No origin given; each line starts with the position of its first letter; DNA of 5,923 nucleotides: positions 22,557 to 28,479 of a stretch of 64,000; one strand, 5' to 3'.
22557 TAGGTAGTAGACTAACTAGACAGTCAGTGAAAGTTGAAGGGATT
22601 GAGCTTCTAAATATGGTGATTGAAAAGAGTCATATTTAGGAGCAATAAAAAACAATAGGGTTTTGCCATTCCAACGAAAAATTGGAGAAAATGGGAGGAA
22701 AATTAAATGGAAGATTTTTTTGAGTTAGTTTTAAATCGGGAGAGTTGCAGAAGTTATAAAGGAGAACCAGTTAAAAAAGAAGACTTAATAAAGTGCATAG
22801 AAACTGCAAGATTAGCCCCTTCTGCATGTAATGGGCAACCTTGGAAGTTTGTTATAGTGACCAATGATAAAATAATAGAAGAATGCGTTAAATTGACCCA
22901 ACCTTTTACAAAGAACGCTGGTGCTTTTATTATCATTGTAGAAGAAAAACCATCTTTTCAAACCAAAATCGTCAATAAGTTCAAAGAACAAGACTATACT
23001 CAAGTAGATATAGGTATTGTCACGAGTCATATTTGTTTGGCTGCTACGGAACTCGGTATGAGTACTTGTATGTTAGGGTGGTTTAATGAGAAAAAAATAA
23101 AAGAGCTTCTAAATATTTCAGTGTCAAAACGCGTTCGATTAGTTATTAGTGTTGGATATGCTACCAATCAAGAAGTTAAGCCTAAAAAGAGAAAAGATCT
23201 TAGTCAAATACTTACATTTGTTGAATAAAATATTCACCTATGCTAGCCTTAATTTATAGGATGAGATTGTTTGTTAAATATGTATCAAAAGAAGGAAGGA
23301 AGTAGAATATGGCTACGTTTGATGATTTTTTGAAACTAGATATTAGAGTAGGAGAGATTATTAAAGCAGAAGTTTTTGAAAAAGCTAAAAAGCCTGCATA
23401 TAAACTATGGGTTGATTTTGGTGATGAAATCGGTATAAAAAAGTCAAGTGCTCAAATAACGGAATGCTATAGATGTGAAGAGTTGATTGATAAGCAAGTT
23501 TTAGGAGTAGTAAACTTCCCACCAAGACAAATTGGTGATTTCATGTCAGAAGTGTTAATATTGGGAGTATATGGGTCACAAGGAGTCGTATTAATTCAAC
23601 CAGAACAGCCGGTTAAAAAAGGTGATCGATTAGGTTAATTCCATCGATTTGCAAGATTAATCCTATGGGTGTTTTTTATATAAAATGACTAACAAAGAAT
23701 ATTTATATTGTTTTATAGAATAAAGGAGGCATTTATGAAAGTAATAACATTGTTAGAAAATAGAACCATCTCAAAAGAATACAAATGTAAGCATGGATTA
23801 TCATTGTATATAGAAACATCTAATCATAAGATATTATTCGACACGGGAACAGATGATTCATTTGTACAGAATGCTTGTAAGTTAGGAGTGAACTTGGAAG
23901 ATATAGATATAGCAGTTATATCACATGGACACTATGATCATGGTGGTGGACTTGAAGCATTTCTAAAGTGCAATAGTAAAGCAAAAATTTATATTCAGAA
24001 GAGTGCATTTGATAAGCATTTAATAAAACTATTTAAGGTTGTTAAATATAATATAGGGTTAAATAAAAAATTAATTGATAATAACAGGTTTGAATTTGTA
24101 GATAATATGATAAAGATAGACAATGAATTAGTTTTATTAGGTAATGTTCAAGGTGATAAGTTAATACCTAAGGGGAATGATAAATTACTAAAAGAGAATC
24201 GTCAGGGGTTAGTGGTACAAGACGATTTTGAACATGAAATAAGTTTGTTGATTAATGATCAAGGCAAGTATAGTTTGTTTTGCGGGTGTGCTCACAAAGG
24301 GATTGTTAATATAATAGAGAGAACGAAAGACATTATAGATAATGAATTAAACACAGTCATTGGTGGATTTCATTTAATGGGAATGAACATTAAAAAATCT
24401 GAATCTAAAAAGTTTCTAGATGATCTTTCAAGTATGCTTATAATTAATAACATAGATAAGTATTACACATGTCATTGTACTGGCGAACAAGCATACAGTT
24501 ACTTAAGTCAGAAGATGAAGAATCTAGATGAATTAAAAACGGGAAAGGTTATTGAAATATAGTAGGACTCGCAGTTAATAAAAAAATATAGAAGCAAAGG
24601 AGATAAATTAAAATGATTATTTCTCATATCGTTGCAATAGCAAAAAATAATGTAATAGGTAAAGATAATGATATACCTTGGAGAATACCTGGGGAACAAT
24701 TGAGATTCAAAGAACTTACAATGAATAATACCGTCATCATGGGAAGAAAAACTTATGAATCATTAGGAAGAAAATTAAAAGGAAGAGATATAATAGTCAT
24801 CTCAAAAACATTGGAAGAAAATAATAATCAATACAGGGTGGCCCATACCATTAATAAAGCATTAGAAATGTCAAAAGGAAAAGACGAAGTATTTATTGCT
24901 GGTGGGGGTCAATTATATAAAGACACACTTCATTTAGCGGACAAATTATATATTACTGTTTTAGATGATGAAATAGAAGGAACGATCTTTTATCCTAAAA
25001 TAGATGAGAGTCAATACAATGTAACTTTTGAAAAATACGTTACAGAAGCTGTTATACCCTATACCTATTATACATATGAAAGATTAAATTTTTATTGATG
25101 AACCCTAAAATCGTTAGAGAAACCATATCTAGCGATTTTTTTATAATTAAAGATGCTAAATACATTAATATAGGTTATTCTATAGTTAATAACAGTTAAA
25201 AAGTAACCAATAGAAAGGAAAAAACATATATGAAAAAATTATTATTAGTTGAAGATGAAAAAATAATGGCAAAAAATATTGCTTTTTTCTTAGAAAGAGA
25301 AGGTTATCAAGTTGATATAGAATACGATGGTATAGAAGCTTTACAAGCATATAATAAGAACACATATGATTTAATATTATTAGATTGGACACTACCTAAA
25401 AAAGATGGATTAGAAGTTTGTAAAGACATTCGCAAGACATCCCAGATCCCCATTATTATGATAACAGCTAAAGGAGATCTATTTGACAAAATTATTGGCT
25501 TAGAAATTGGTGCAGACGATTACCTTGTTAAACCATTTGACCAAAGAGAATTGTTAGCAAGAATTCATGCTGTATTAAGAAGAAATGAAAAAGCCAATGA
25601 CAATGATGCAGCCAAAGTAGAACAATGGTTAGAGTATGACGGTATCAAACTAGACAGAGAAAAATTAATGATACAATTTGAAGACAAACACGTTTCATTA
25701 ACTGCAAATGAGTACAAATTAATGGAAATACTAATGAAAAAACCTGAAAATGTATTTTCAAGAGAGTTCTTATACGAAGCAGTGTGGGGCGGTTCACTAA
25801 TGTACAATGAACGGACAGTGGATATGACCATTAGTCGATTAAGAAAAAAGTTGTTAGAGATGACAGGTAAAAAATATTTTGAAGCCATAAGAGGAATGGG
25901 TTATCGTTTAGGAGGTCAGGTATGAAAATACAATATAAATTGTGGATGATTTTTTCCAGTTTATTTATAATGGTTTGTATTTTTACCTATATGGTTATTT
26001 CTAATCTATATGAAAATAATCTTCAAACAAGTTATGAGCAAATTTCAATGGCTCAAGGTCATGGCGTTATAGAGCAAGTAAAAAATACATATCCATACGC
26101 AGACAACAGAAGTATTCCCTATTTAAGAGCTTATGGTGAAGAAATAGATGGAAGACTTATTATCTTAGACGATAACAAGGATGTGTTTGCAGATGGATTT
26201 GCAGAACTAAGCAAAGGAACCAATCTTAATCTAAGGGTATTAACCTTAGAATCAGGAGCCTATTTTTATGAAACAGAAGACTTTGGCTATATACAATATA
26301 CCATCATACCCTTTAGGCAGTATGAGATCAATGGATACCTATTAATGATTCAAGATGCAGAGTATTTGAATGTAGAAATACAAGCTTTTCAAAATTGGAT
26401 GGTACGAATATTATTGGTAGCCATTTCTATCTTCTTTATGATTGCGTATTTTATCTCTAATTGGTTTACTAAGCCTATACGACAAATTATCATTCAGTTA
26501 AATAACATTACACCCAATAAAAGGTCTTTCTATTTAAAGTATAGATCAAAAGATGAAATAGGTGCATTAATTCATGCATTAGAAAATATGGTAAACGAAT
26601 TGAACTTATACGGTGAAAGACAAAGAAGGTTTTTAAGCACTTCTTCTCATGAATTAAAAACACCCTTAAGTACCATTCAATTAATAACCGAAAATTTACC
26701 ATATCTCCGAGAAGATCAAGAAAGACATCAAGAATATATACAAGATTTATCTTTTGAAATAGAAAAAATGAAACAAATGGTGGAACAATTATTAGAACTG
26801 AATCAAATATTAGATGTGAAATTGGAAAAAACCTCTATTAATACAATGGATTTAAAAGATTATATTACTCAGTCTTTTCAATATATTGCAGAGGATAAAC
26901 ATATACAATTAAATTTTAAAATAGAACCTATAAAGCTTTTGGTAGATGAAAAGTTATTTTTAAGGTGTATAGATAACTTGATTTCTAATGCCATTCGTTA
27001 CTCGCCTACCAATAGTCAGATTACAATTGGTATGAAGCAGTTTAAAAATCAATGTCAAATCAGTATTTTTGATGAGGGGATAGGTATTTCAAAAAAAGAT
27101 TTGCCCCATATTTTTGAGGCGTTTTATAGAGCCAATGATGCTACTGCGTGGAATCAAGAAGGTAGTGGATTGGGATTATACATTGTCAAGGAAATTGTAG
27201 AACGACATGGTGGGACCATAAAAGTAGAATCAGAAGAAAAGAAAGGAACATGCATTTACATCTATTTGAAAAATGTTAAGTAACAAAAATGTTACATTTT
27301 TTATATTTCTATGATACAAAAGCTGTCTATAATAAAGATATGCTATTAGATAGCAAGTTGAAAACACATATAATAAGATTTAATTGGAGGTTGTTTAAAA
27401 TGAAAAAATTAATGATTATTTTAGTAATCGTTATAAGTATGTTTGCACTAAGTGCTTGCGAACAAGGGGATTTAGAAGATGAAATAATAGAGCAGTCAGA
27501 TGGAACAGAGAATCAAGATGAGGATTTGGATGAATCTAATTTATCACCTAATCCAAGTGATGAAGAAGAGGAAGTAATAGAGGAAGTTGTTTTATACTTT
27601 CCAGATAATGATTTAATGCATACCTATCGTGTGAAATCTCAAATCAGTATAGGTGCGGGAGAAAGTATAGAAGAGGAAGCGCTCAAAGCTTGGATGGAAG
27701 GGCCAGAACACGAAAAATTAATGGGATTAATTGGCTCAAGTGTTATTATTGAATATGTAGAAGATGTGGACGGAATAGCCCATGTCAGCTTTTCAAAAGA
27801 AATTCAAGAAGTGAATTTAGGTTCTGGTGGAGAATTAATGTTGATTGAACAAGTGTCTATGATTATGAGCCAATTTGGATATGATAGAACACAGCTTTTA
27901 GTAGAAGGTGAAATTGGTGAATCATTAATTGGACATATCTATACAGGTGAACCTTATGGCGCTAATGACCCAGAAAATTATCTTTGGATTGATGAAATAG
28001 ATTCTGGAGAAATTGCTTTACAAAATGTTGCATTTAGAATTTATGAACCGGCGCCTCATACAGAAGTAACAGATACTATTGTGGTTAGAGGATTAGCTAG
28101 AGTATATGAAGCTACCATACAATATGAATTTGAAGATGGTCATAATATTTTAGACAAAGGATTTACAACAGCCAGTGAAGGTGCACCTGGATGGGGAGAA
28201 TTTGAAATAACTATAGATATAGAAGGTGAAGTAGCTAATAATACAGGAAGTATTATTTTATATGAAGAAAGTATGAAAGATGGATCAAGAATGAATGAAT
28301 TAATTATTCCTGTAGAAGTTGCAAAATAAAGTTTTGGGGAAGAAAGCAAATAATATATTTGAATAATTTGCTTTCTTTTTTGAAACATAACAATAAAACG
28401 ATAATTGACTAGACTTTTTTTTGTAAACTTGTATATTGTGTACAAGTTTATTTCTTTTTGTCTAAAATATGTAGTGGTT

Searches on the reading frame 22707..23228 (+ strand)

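Call 80: search_protein_families(library=pfam, proteins=[window:22707-23228:+], max_evalue=0.001)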
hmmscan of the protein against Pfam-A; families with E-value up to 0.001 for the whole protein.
window:22707-23228:+ (173 aa): 2 families
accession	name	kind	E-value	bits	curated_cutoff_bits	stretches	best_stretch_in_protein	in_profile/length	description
PF00881.29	Nitroreductase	-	7.5e-30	104.8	23.5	2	9-59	2-52/167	Nitroreductase family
PF14512.11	TM1586_NiRdase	-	2.5e-20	73.5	27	2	25-113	158-215/215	Putative TM nitroreductase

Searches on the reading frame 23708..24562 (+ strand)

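Call 80: search_protein_families(library=pfam, proteins=[window:23708-24562:+], max_evalue=0.001)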
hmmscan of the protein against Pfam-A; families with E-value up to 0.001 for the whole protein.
window:23708-24562:+ (284 aa): 3 families
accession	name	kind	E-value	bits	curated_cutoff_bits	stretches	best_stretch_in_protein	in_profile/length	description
PF00753.33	Lactamase_B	-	3.7e-13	50.3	22.7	1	30-101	6-79/196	Metallo-beta-lactamase superfamily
PF12706.13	Lactamase_B_2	-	2.3e-07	31.1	27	1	40-98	1-64/200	Beta-lactamase superfamily domain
PF19583.5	ODP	-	0.0009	19.6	27.2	0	35-111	8-84/194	ODP family beta lactamase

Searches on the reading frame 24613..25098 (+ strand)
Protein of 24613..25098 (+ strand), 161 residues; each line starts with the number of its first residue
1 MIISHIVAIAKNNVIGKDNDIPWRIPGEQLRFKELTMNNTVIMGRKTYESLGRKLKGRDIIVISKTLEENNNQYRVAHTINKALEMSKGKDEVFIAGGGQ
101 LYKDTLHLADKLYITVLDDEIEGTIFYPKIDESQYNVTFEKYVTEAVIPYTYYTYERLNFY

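Call 80: search_protein_families(library=pfam, proteins=[window:24613-25098:+], max_evalue=0.001)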
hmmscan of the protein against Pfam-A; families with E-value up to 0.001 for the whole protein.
window:24613-25098:+ (161 aa): 1 family
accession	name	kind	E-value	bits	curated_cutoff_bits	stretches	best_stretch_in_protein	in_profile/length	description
PF00186.24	DHFR_1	-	1.2e-49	168.5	25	1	3-157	2-159/159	Dihydrofolate reductase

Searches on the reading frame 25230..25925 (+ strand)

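Call 80: search_protein_families(library=pfam, proteins=[window:25230-25925:+], max_evalue=0.001)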
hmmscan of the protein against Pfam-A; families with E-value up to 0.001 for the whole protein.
window:25230-25925:+ (231 aa): 2 families
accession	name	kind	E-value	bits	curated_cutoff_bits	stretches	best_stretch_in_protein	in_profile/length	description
PF00072.30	Response_reg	-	7.2e-31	107.1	30.2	1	5-112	2-110/111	Response regulator receiver domain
PF00486.34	Trans_reg_C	-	1.7e-22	79.7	26.2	1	153-227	2-77/77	Transcriptional regulatory protein, C terminal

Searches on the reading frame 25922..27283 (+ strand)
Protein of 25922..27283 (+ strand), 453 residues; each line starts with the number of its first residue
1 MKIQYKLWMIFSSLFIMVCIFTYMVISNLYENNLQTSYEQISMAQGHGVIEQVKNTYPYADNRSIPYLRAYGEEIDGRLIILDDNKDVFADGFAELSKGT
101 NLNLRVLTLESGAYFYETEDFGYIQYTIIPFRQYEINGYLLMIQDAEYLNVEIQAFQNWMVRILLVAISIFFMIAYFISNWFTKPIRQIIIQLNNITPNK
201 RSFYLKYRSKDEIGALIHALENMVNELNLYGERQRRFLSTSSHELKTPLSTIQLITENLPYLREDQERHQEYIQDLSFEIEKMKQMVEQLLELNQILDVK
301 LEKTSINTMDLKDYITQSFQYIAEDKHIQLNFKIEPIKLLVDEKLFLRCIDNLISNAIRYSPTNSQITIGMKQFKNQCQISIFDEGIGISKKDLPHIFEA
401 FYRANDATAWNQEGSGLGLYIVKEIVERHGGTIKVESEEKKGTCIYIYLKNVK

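Call 80: search_protein_families(library=pfam, proteins=[window:25922-27283:+], max_evalue=0.001)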
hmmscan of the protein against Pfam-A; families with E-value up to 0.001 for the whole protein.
window:25922-27283:+ (453 aa): 4 families
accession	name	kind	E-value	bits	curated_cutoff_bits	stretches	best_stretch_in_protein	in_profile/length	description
PF02518.31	HATPase_c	-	9.7e-30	103.7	26.4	1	342-450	2-108/111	Histidine kinase-, DNA gyrase B-, and HSP90-like ATPase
PF00512.31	HisKA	-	2.4e-12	47.1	26.9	1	234-296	2-63/66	His Kinase A (phospho-acceptor) domain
PF00672.30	HAMP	-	3.1e-06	27.8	25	1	177-228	1-52/53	HAMP domain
PF14501.12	HATPase_c_5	-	0.00037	20.8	22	1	349-441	13-94/102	GHKL domain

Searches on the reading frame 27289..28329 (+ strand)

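Call 80: search_protein_families(library=pfam, proteins=[window:27289-28329:+], max_evalue=0.001)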
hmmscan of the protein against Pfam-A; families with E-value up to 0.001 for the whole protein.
window:27289-28329:+ (346 aa): 2 families
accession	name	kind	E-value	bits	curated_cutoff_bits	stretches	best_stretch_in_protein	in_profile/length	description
PF10648.15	Gmad2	-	1.5e-19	70.5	25.7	1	251-333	4-86/86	Immunoglobulin-like domain of bacterial spore germination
PF10646.14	Germane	-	4.2e-11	43.9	23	1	102-208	2-114/117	Sporulation and spore germination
